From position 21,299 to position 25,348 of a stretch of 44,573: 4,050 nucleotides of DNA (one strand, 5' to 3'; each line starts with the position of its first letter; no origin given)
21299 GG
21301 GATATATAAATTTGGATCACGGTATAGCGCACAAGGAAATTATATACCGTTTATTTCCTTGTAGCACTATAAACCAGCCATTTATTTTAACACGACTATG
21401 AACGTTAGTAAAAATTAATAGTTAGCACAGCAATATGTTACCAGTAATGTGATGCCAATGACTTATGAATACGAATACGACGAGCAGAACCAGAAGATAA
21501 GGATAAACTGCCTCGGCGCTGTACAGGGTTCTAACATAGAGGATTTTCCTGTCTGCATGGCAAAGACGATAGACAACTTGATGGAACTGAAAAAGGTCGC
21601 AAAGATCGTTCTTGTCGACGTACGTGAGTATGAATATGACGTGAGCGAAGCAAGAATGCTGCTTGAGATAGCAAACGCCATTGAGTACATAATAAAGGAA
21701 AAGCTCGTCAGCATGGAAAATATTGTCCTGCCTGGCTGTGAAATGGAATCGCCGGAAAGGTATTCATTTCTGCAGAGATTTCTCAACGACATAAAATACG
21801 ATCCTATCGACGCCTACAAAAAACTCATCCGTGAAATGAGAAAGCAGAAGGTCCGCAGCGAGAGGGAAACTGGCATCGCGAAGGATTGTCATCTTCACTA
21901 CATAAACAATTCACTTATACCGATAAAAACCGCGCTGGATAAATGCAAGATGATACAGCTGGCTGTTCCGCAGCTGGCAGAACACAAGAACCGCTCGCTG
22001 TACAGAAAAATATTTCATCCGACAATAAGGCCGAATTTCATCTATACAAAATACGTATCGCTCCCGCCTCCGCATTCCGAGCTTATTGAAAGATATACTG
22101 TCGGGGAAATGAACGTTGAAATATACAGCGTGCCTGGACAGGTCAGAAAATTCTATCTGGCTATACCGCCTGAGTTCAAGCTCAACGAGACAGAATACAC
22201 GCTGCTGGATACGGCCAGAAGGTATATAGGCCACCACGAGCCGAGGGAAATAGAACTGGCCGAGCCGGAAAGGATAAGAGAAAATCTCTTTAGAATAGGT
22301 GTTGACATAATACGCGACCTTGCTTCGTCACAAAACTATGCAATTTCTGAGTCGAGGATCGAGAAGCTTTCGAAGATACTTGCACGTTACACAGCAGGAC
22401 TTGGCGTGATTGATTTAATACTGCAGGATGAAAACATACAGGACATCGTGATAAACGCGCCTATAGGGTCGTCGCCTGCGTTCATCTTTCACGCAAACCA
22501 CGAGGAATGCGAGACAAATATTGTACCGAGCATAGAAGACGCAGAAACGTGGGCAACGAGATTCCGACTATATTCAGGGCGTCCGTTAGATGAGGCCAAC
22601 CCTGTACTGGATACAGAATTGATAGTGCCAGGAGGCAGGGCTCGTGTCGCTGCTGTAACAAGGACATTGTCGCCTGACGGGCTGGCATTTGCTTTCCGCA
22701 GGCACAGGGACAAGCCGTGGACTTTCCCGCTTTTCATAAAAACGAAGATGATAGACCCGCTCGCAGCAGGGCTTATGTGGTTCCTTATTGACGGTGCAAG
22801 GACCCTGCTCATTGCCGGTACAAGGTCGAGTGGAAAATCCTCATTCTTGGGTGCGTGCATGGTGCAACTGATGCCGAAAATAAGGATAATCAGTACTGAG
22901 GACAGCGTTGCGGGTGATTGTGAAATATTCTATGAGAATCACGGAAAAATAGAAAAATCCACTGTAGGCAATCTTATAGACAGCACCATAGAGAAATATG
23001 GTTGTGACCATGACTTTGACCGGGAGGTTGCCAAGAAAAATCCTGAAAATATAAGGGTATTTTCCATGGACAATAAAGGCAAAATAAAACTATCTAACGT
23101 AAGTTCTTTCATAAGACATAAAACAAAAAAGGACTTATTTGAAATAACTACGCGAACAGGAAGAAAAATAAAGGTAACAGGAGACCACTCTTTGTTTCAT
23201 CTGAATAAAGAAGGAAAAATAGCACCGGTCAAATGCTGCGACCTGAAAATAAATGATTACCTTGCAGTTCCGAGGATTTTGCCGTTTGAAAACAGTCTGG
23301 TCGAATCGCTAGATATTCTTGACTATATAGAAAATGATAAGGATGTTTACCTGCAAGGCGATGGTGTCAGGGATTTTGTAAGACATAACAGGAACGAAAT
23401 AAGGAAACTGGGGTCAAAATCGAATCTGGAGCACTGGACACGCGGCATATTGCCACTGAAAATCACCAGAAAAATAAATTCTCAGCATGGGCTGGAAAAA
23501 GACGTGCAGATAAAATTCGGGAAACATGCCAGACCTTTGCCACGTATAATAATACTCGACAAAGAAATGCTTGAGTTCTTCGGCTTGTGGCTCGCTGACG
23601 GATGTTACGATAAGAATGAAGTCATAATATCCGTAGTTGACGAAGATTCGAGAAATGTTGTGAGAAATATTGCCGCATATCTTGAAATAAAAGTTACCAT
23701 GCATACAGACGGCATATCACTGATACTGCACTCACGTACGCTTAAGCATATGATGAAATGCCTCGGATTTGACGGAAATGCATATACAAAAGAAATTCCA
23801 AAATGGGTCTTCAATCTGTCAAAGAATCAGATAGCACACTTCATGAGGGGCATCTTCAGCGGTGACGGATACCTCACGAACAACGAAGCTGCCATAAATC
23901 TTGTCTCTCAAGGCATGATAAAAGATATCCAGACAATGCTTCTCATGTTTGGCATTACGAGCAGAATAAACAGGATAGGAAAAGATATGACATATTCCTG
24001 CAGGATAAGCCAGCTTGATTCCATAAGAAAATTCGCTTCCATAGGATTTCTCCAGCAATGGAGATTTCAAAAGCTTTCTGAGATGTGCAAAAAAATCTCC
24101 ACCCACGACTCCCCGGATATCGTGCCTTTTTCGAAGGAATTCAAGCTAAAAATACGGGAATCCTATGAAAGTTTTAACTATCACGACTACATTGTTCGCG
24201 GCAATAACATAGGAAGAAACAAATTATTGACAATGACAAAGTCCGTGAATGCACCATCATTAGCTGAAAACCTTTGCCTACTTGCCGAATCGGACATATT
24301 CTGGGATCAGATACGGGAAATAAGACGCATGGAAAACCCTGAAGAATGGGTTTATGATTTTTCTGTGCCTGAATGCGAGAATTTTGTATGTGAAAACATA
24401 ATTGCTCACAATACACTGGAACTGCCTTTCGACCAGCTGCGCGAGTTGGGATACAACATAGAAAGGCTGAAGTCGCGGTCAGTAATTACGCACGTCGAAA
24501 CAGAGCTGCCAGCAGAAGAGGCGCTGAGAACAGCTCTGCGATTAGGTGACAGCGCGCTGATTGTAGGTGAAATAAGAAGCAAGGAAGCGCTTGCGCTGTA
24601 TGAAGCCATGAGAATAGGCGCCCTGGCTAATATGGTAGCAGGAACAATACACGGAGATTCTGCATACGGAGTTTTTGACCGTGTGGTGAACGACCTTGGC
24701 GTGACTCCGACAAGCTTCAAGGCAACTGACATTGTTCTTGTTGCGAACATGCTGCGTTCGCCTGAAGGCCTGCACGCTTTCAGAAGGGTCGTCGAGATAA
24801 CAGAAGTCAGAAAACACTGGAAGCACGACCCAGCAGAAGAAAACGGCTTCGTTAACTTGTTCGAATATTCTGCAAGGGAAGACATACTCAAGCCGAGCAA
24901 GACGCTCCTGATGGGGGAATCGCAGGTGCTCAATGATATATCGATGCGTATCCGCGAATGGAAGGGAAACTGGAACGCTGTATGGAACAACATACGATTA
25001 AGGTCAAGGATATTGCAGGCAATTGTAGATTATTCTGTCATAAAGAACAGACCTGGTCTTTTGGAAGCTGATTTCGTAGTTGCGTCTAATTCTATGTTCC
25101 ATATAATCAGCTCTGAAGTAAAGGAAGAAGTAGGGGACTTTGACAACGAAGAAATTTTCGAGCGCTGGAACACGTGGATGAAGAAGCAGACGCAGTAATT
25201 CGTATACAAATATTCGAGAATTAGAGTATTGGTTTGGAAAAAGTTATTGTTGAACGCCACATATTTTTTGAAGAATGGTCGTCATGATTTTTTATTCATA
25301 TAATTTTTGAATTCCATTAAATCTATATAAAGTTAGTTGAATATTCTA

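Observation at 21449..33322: Divergent type IV pilus-like locus: intein-split ATPase, platform protein, and a 10-gene operon of helix-anchored proteins with no recognisable pilin globular domains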

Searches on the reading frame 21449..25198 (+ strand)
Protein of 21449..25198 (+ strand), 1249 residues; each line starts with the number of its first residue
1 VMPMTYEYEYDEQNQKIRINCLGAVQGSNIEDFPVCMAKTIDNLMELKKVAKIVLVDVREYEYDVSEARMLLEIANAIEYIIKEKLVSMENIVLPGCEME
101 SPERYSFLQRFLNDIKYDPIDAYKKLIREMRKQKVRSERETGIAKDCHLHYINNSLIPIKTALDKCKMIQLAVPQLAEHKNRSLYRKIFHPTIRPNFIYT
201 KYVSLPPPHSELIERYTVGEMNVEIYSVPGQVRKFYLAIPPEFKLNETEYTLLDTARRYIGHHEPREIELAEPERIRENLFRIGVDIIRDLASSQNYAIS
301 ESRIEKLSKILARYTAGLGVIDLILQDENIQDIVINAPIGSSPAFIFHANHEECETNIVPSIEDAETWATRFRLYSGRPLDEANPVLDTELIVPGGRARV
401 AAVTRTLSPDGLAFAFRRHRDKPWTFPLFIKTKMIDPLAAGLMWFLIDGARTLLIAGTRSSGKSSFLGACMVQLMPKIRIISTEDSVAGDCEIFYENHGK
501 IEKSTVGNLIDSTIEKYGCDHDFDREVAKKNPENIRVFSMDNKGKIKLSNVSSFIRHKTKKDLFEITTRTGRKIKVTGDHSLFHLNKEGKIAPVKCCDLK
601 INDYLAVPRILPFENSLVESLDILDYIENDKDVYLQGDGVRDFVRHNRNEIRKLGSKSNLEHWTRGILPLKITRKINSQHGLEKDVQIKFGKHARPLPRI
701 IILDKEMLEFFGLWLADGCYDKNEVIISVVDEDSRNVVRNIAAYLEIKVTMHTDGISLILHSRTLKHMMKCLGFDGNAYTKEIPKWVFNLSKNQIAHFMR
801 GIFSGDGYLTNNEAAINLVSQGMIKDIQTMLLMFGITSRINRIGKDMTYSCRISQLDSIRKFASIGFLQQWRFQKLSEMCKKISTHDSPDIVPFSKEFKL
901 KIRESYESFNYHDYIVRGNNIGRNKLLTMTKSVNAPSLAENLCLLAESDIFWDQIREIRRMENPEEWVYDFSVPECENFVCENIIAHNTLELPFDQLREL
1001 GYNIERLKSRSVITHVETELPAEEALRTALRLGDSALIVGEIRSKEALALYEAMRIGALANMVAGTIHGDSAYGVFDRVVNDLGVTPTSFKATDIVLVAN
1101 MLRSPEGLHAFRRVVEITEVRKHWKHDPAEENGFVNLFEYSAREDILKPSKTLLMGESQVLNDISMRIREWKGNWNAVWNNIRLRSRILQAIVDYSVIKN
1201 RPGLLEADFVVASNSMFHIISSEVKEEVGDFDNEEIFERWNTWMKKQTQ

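Call 3: search_protein_families(library=pfam, proteins=[window:21449-25198:+], max_evalue=0.1)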
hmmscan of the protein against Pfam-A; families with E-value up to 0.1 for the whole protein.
window:21449-25198:+ (1249 aa): 6 families
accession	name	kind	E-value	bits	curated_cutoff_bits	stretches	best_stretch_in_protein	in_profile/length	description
PF14890.11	Intein_splicing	-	3.6e-27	95.5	35.8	1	529-988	17-155/155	Intein splicing domain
PF14528.11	LAGLIDADG_3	-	1.2e-13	51.6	22.5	1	794-864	2-79/82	LAGLIDADG-like domain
PF00437.27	T2SSE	-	1.5e-10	40.8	24.9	1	1011-1102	191-277/370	Type II/IV secretion system protein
PF01079.26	Hint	-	0.00058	19.9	29.7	1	536-588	38-92/213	Hint module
PF05204.19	Hom_end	-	0.0072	16.9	21.1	0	711-754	19-65/110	Homing endonuclease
PF13555.12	AAA_29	-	0.012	15.8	27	1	451-477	23-49/61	P-loop containing region of AAA domain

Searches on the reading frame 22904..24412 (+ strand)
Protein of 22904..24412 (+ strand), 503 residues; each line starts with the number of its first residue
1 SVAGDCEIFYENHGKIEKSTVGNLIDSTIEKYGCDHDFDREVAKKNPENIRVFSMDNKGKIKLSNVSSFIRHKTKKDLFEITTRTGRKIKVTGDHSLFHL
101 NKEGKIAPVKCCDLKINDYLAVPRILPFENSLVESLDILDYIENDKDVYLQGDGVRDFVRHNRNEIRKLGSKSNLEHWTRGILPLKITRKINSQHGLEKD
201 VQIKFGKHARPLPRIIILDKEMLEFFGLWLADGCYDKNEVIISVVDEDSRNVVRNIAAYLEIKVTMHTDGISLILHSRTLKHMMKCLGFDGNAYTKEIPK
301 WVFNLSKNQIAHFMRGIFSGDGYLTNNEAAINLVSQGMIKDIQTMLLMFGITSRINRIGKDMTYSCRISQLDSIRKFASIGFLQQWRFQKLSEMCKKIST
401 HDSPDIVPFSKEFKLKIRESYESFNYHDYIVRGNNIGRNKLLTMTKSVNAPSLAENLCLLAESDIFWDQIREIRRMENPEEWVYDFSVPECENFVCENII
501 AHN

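Call 68: search_solved_structures(query=window:22904-24412:+, max_evalue=0.01)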
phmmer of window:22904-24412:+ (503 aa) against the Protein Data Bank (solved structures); distinct sequences matched with E-value up to 0.01: 18.
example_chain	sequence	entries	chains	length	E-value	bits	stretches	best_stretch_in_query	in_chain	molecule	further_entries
5o9i_A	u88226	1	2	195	1.8e-15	59.8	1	8-128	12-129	Transcription initiation factor IIB,Transcription initiation factor IIB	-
2cw7_A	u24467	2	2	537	3.6e-15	58.8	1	13-138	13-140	Endonuclease PI-PkoII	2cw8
5o9j_A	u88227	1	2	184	7.4e-14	54.5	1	8-126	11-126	Transcription initiation factor IIB,Transcription initiation factor IIB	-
6rpq_A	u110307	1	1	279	2e-13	53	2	462-503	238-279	Ubiquitin-like protein SMT3,1108aa long hypothetical cell division control protein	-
6rpp_A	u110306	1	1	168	1.3e-10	43.7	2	14-121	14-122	Cell division control protein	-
4o1r_A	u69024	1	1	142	2.6e-09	39.5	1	461-503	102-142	Replicative DNA helicase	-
7qss_A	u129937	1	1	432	3.1e-09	39.2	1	209-499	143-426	V-type ATP synthase alpha chain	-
1dq3_A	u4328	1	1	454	2.1e-08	36.4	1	296-402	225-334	ENDONUCLEASE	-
7qst_A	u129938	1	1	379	3.6e-08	35.7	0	71-124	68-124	V-type ATP synthase subunit A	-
7qsu_A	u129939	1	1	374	1.5e-07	33.7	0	209-352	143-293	V-ATPase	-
9hth_A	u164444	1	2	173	1.3e-06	30.6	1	17-134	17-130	DNA-directed DNA polymerase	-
2lqm_A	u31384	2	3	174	1.6e-06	30.2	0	3-104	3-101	Pho radA intein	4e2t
4e2u_A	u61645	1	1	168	1.7e-06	30.2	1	3-141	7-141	Pho radA intein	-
6frg_A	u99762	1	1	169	2.4e-06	29.7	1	452-502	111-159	Replicative DNA helicase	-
6frh_A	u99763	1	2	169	2.5e-06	29.6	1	452-502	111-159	Replicative DNA helicase,Replicative DNA helicase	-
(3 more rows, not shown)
